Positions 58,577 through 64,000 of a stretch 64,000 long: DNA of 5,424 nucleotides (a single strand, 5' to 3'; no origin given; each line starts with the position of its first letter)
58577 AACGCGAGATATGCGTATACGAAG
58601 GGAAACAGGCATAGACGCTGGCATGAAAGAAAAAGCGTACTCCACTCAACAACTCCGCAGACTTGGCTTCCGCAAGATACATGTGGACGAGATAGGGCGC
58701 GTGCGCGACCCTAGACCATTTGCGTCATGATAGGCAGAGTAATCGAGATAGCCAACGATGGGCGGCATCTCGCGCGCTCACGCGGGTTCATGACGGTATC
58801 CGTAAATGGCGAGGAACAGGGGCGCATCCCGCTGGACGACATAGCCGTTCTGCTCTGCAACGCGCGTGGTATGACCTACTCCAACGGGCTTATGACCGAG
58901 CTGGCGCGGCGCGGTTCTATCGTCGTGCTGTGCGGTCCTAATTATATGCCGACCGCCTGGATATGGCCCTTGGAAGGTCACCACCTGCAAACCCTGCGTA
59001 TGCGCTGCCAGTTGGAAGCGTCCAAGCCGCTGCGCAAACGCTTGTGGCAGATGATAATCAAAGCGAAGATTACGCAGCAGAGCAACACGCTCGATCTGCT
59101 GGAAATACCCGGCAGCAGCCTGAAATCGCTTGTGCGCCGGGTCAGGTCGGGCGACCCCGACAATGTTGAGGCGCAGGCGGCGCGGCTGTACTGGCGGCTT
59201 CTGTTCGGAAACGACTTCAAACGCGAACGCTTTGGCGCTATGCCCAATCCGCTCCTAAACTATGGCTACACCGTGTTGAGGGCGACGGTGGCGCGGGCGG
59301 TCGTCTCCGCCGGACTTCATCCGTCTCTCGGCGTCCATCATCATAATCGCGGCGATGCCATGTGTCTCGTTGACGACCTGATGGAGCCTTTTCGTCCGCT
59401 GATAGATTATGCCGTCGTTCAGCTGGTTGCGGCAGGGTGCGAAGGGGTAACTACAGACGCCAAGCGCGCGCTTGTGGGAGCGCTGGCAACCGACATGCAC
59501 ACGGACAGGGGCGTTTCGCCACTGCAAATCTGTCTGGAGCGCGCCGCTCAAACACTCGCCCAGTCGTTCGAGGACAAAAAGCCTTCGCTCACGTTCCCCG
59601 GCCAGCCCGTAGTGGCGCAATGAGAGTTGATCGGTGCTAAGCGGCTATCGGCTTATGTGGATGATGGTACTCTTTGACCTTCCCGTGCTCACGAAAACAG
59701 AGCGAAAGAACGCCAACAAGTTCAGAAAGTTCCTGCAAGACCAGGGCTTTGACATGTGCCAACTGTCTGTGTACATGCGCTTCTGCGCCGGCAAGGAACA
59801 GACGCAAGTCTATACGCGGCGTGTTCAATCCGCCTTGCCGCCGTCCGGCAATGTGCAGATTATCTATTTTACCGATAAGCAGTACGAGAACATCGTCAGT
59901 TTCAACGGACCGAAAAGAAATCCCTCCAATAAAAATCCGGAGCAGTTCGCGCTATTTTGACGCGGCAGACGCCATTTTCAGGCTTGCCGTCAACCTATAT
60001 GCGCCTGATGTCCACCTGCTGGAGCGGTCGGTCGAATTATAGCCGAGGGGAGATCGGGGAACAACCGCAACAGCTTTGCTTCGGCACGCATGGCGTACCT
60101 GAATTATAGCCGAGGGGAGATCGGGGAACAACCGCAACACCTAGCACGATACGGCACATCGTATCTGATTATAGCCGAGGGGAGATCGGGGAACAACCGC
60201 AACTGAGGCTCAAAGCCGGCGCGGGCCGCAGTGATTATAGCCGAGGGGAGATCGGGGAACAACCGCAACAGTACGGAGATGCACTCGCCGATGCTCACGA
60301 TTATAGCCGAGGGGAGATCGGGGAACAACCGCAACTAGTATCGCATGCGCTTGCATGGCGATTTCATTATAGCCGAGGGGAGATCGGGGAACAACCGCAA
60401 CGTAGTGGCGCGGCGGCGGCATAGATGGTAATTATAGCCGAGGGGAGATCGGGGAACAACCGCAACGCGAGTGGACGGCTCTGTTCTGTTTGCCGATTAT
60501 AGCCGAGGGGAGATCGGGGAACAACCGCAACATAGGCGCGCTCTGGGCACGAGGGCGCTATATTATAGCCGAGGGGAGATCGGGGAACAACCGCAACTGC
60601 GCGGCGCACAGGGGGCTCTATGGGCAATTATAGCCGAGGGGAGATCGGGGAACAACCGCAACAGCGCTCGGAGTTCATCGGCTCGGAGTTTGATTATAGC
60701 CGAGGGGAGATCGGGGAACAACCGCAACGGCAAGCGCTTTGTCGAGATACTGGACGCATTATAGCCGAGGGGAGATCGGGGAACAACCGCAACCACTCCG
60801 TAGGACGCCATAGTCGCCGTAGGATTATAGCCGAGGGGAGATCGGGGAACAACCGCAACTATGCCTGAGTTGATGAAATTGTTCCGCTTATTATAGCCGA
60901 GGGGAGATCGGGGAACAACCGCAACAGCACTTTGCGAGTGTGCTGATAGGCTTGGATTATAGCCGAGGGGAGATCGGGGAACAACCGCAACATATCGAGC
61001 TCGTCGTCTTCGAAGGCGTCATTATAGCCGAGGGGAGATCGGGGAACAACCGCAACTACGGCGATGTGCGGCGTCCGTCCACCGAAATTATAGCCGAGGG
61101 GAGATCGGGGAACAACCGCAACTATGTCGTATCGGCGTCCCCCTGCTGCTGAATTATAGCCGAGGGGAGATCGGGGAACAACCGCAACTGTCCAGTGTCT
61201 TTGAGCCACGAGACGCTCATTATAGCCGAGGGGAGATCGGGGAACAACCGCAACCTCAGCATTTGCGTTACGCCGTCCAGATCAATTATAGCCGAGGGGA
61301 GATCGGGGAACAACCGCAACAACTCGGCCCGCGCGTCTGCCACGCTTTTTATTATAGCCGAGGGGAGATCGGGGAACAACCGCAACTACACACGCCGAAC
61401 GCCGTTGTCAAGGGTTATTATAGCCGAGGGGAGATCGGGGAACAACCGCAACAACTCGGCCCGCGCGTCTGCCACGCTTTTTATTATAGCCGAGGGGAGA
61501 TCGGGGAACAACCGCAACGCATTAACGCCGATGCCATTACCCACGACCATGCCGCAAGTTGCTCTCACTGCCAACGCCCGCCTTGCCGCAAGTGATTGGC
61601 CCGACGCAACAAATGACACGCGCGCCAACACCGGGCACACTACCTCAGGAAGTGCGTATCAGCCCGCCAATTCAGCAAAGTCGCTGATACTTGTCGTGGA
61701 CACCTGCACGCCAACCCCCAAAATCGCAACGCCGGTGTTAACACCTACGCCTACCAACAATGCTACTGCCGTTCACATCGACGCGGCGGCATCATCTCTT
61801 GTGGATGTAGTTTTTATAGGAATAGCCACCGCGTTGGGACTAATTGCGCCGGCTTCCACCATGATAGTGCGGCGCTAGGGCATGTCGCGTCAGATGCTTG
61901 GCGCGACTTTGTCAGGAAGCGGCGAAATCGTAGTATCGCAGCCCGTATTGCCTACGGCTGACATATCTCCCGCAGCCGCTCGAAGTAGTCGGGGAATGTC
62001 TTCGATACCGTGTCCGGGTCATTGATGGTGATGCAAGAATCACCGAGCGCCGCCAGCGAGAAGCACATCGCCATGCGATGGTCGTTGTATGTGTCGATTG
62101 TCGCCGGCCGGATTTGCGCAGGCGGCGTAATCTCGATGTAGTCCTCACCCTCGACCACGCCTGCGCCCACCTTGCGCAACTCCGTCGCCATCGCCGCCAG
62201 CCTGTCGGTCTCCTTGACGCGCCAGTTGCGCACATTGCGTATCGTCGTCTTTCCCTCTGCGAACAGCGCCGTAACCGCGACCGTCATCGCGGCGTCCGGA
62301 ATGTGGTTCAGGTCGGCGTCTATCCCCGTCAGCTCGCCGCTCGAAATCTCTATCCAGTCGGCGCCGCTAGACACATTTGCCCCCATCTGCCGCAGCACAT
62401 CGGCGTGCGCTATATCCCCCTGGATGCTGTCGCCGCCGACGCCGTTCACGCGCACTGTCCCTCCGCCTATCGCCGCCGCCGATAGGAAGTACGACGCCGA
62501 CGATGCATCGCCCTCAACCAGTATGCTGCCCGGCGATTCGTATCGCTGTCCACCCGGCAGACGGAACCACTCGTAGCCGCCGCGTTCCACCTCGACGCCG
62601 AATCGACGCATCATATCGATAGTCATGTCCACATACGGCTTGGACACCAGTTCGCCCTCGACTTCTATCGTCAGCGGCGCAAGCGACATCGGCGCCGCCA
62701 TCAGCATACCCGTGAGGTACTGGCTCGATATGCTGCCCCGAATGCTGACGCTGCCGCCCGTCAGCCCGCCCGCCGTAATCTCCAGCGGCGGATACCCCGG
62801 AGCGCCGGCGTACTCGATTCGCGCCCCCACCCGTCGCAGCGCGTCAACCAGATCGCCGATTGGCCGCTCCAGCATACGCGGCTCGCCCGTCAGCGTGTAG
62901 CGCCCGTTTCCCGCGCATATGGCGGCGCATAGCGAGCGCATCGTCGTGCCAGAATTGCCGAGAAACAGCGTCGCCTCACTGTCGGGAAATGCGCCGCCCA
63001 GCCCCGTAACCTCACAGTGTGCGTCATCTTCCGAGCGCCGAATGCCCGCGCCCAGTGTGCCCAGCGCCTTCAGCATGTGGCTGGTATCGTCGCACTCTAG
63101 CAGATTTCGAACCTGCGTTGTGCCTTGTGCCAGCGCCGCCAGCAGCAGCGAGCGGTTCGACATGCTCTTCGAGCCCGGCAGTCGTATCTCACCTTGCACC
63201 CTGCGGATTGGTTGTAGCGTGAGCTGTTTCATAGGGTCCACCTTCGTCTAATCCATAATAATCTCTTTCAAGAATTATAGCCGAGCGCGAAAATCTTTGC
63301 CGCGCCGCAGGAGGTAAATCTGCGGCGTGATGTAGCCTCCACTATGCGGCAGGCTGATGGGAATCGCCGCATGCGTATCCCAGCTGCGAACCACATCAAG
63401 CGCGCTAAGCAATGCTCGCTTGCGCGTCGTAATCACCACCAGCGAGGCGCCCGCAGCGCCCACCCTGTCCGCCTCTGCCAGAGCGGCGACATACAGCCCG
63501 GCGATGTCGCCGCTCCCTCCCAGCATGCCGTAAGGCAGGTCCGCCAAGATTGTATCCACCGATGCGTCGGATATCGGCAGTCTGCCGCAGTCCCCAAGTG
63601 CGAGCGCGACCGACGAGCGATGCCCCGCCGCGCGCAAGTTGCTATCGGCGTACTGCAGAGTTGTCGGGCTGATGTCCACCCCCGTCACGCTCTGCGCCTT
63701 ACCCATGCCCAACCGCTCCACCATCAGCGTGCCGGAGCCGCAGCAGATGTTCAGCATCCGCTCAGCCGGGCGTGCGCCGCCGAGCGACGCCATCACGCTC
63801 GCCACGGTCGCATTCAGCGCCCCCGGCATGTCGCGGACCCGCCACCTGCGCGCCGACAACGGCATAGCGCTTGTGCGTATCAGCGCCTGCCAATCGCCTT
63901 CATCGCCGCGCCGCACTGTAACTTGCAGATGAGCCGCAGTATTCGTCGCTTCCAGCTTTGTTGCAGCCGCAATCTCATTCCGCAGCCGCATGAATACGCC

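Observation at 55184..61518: Complete, apparently functional compact type II-C CRISPR-Cas9 locus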

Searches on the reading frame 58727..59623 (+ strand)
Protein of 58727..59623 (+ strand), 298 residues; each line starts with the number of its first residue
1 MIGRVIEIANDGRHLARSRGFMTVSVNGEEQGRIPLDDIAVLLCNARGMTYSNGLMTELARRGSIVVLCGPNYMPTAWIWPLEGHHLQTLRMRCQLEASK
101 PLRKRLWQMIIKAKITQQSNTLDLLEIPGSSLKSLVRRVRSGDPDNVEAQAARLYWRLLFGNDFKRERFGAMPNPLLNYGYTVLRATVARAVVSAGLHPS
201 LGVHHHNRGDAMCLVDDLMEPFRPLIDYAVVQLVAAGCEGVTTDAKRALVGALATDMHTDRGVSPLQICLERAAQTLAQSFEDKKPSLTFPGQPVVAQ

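Call 8: search_protein_families(library=pfam, proteins=[window:58727-59623:+])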
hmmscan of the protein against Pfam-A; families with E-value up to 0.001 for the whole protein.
window:58727-59623:+ (298 aa): 1 family
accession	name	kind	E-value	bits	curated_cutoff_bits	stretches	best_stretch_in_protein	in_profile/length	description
PF01867.21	Cas_Cas1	-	2.8e-28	99.3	22.3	1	8-235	3-251/283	CRISPR associated protein Cas1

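Call 9: search_protein_families(library=ncbifam, proteins=[window:58727-59623:+])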
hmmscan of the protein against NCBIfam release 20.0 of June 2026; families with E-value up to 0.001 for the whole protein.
window:58727-59623:+ (298 aa): 8 families
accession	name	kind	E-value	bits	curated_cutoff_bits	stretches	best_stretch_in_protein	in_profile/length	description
TIGR03639.1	cas1_NMENI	exception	2.3e-71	240.4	120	1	4-276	2-276/278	type II CRISPR-associated endonuclease Cas1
TIGR00287.1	cas1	equivalog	2.4e-27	95.9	71.7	1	8-281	4-319/327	CRISPR-associated endonuclease Cas1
NF049935.1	cas4g_cas1g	exception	1.8e-14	53.2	560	1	5-234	216-468/546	CRISPR-associated endonuclease Cas4g/Cas1g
TIGR03640.1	cas1_DVULG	exception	7.4e-13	48.4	385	1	174-234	201-262/340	type I-C CRISPR-associated endonuclease Cas1c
TIGR04093.1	cas1_CYANO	exception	2.3e-11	43.2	385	1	130-232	139-253/334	type I-D CRISPR-associated endonuclease Cas1d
TIGR03983.1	cas1_MYXAN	equivalog_domain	6.2e-11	41.8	358.05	1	174-234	207-268/347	type I-MYXAN CRISPR-associated endonuclease Cas1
TIGR04329.1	cas1_PREFRAN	exception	3.3e-07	29.7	300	1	147-234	159-250/317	type V CRISPR-associated endonuclease Cas1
TIGR03638.1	cas1_ECOLI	exception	5.3e-06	25.9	215.6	1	25-213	31-212/269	type I-E CRISPR-associated endonuclease Cas1e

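Call 90: search_protein_families(library=padloc, proteins=[window:58727-59623:+], max_evalue=0.001)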
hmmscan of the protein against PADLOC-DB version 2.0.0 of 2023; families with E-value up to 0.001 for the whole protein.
window:58727-59623:+ (298 aa): 28 families (the best 25 are shown)
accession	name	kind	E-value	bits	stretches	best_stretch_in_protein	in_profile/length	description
PDLC02061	Cas1_II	-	5.9e-101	335.8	1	1-291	30-303/335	-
PDLC00926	Cas1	-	6e-72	240.4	1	4-276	2-276/278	"CRISPR-associated endonuclease Cas1, subtype II/NMENI"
PDLC01333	Cas1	-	4.2e-70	234.2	1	4-275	2-268/270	"CAS-I,CAS-II,CAS-III,CAS-IV,CAS-V,CAS-VI; acquisition_1"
PDLC01741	Cas1_IIIa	-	5.7e-46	155.2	1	28-287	27-289/301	-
PDLC01248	Cas1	-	2.1e-45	153.4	1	6-282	3-288/289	"CAS-I,CAS-II,CAS-III,CAS-IV,CAS-V,CAS-VI; acquisition_1"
PDLC01449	Cas1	-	1.4e-41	140.6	1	8-281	6-280/285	"CAS-I,CAS-II,CAS-III,CAS-IV,CAS-V,CAS-VI; acquisition_1"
PDLC00928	Cas1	-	7.8e-38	128.2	1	11-280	8-312/315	Cas1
PDLC00927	Cas1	-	6.4e-28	95.9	1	8-281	4-319/327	CRISPR-associated endonuclease Cas1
PDLC01608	Cas1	-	4.4e-26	90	1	10-235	5-244/276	"CAS-I,CAS-II,CAS-III,CAS-IV,CAS-V,CAS-VI; acquisition_1"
PDLC01249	Cas1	-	1.1e-24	85.3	1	8-236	3-238/246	"CAS-I,CAS-II,CAS-III,CAS-IV,CAS-V,CAS-VI; acquisition_1"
PDLC02062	Cas1_II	-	2.7e-23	80.8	1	6-275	4-294/317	-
PDLC02064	Cas1a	-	2.4e-22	77.9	1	8-285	6-269/277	-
PDLC01747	Cas1g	-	4.2e-21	73.1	1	4-234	198-445/523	-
PDLC02063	Cas1_IIIb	-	2.1e-20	70.8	1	92-238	393-554/617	-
PDLC02066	Cas1b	-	2.9e-17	61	1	173-237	196-260/322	-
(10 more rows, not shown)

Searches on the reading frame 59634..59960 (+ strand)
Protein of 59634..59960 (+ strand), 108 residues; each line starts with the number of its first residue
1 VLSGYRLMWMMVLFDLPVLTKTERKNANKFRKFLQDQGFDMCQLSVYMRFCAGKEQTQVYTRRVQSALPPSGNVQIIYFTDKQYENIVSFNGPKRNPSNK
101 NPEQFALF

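Call 8: search_protein_families(library=pfam, proteins=[window:59634-59960:+])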
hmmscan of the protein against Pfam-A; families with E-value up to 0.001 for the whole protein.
window:59634-59960:+ (108 aa): 2 families
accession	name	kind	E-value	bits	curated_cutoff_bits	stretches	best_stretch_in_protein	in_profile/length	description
PF09827.14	CRISPR_Cas2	-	1.6e-17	63.8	23.8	1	8-86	1-73/74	CRISPR associated protein Cas2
PF20803.2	PaaX_M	-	0.00028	21.4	24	1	8-59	7-55/83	PaaX protein central Cas2-like domain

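Call 9: search_protein_families(library=ncbifam, proteins=[window:59634-59960:+])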
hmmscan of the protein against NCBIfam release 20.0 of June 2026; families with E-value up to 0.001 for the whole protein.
window:59634-59960:+ (108 aa): 1 family
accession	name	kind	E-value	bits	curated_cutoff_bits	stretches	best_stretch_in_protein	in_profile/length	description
TIGR01573.1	cas2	equivalog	6e-19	68.1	24.5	1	8-98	1-89/96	CRISPR-associated endonuclease Cas2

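Call 90: search_protein_families(library=padloc, proteins=[window:59634-59960:+], max_evalue=0.001)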
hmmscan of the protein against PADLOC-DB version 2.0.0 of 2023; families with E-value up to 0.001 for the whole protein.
window:59634-59960:+ (108 aa): 11 families
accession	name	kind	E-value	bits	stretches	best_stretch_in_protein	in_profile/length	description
PDLC02068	Cas2_II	-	1.6e-43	145.7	1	6-107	20-118/137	-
PDLC02072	Cas2_II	-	2.2e-30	102.7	1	4-74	2-72/72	-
PDLC01459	Cas2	-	2.9e-29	99.7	1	5-108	3-105/105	"CAS-I,CAS-II,CAS-III,CAS-IV,CAS-V,CAS-VI; acquisition_2"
PDLC02069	Cas2_II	-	1.2e-27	94.9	1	8-107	1-101/130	-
PDLC01591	Cas2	-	3.7e-24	83.1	1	8-95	1-88/101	"CAS-I,CAS-II,CAS-III,CAS-IV,CAS-V,CAS-VI; acquisition_2"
PDLC00935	Cas2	-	1.6e-19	68.1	1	8-98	1-89/96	CRISPR-associated endonuclease Cas2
PDLC01251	Cas2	-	9.8e-18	62.2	1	8-94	1-79/84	"CAS-I,CAS-II,CAS-III,CAS-IV,CAS-V,CAS-VI; acquisition_2"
PDLC02073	Cas2_II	-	1.4e-16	58.8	1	5-49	3-47/49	-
PDLC01649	Cas2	-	2.7e-15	54.5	1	8-84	1-70/70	"CAS-I,CAS-II,CAS-III,CAS-IV,CAS-V,CAS-VI; acquisition_2"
PDLC02071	Cas2_II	-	5e-14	50.2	1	13-95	1-83/97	-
PDLC01748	Cas2_IIIa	-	1.1e-10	39.9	1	8-100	1-83/88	-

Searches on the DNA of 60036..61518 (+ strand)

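Call 26: search_dna_similar(query=window:60036-61518:+, collection=phages, mode=distant, max_evalue=10, max_rows=30)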
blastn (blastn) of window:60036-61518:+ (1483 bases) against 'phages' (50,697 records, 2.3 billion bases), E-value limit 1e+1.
No match.

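Call 27: search_dna_similar(query=window:60036-61518:+, collection=plasmids, mode=distant, max_evalue=10, max_rows=30)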
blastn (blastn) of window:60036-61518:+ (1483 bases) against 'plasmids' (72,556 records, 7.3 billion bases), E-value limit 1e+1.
Records with a match: 15; places in all: 16; records where one place covers at least 80% of the query: 0.
Best place of each record, by identity: 90-95% 3; 80-90% 11; 60-80% 1.
By first word of the organism name: Bradyrhizobium 7; Rhodococcus 2; Afipia 2; Azospirillum 1; Nostoc 1; Streptomyces 1; Pseudorhizobium 1.
By predicted mobility (MOB-suite, as given by PLSDB): mobilizable 8; conjugative 4; non-mobilizable 3.
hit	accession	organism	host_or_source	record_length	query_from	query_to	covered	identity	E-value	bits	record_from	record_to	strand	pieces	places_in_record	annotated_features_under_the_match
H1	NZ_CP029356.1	Azospirillum thermophilum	cell culture,hot spring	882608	264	1087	56%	65.0%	3e-22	114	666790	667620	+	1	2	none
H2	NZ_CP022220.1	Bradyrhizobium guangxiense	peanut,cell culture,roots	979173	484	523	3%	82.5%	5e+0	42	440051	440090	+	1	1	none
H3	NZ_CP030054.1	Bradyrhizobium guangzhouense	Arachis hypogaea,Microbe,nodule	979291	484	523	3%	82.5%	5e+0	42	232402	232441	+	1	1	none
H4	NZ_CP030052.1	Bradyrhizobium guangdongense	peanut,cell culture,roots of peanut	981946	484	523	3%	82.5%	5e+0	42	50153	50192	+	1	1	none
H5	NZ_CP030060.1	Bradyrhizobium sp. CCBAU 53351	Arachis hypogaea,Microbe,nodule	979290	484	523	3%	82.5%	5e+0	42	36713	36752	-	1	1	none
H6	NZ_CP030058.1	Bradyrhizobium guangdongense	Arachis hypogaea,Microbe,nodule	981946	484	523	3%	82.5%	5e+0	42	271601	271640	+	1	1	none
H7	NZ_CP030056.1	Bradyrhizobium sp. CCBAU 53340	Arachis hypogaea,Microbe,nodule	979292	484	523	3%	82.5%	5e+0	42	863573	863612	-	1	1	none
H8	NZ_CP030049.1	Bradyrhizobium sp. CCBAU 53338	Arachis hypogaea,Microbe,nodule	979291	484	523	3%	82.5%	5e+0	42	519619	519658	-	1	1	none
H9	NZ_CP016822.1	Rhodococcus sp. p52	oil-polluted soil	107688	615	650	2%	86.5%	5e+0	42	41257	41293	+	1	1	HsdR family type I site-specific deoxyribonuclease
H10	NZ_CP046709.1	Nostoc sp. ATCC 53789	-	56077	828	862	2%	85.7%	5e+0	42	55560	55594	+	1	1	none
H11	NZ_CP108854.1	Streptomyces sp. NBC_00841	-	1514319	546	577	2%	90.6%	4e-1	46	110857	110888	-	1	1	record has no annotation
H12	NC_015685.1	Afipia carboxidovorans OM5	-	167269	951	982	2%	87.5%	5e+0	41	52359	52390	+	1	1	cation-translocating P-type ATPase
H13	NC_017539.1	Afipia carboxidovorans OM4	-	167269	951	982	2%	87.5%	5e+0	41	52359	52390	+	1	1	cation-translocating P-type ATPase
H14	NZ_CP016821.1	Rhodococcus sp. p52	oil-polluted soil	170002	623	650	2%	93.1%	5e+0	41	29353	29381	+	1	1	HsdR family type I site-specific deoxyribonuclease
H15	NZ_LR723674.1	Pseudorhizobium flavum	Paddy soil under the long-term ...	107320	548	574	2%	92.6%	5e+0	41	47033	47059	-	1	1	winged helix-turn-helix domain-containing protein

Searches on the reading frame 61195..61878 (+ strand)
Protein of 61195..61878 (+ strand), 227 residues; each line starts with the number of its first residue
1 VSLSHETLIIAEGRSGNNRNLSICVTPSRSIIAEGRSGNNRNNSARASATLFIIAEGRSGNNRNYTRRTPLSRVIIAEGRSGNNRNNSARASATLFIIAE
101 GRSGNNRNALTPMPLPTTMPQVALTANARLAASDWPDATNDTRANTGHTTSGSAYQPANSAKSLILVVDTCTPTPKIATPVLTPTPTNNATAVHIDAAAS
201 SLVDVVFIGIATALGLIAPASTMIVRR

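Call 67: search_protein_families(library=pfam, proteins=[window:61195-61878:+], max_evalue=0.01)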
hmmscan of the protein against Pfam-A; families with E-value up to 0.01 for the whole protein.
window:61195-61878:+ (227 aa): 0 families

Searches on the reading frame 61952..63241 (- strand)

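Call 67: search_protein_families(library=pfam, proteins=[window:61952-63241:-], max_evalue=0.01)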
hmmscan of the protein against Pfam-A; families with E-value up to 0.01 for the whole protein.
window:61952-63241:- (429 aa): 1 family
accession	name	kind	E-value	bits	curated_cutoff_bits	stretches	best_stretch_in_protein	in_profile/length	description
PF00275.25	EPSP_synthase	-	1.3e-137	459.4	22.8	1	10-423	2-417/417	EPSP synthase (3-phosphoshikimate 1-carboxyvinyltransferase)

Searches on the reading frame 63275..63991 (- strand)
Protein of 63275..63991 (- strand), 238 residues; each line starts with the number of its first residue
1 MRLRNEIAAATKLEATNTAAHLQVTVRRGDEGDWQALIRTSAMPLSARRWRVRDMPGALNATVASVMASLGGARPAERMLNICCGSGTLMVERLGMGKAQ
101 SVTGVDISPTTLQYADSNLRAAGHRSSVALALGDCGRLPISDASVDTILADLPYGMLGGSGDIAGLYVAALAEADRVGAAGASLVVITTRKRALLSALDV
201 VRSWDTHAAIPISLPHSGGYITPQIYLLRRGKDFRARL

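Call 67: search_protein_families(library=pfam, proteins=[window:63275-63991:-], max_evalue=0.01)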
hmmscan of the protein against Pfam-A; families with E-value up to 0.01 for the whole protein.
window:63275-63991:- (238 aa): 13 families
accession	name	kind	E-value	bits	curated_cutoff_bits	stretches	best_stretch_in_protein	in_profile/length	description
PF01170.24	UPF0020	-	6.3e-24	85.2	22.3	1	48-200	1-178/197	RMKL-like, methyltransferase domain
PF13649.12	Methyltransf_25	-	2.9e-10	41.2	27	1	80-150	2-70/97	Methyltransferase domain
PF13847.12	Methyltransf_31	-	7.4e-09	35.9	27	1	75-192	3-116/145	Methyltransferase domain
PF08241.18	Methyltransf_11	-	1.9e-07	32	21.2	1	80-150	1-66/95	Methyltransferase domain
PF01209.24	Ubie_methyltran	-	1.2e-06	28.5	20.1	1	70-193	42-158/233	ubiE/COQ5 methyltransferase family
PF06325.19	PrmA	-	0.0001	22.3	22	1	73-150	159-232/296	Ribosomal protein L11 methyltransferase (PrmA)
PF11599.14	AviRa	-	0.00011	22.1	25.7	0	79-120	55-98/232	RRNA methyltransferase AviRa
PF05175.20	MTS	-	0.00064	19.8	23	1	75-189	31-141/170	Methyltransferase small domain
PF03602.21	Cons_hypoth95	-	0.00081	19.5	24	1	75-155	41-124/182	Conserved hypothetical protein 95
PF12847.13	Methyltransf_18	-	0.0014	19.1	27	1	75-148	14-86/151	Methyltransferase domain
PF09445.16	Methyltransf_15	-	0.0043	17.1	22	1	77-153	2-80/165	RNA cap guanine-N2 methyltransferase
PF02475.24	TRM5-TYW2_MTfase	-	0.0051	17.2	28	1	74-152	35-112/164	TRM5/TYW2 methyltransferase domain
PF08242.18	Methyltransf_12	-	0.0069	17.5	30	0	80-149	1-70/98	Methyltransferase domain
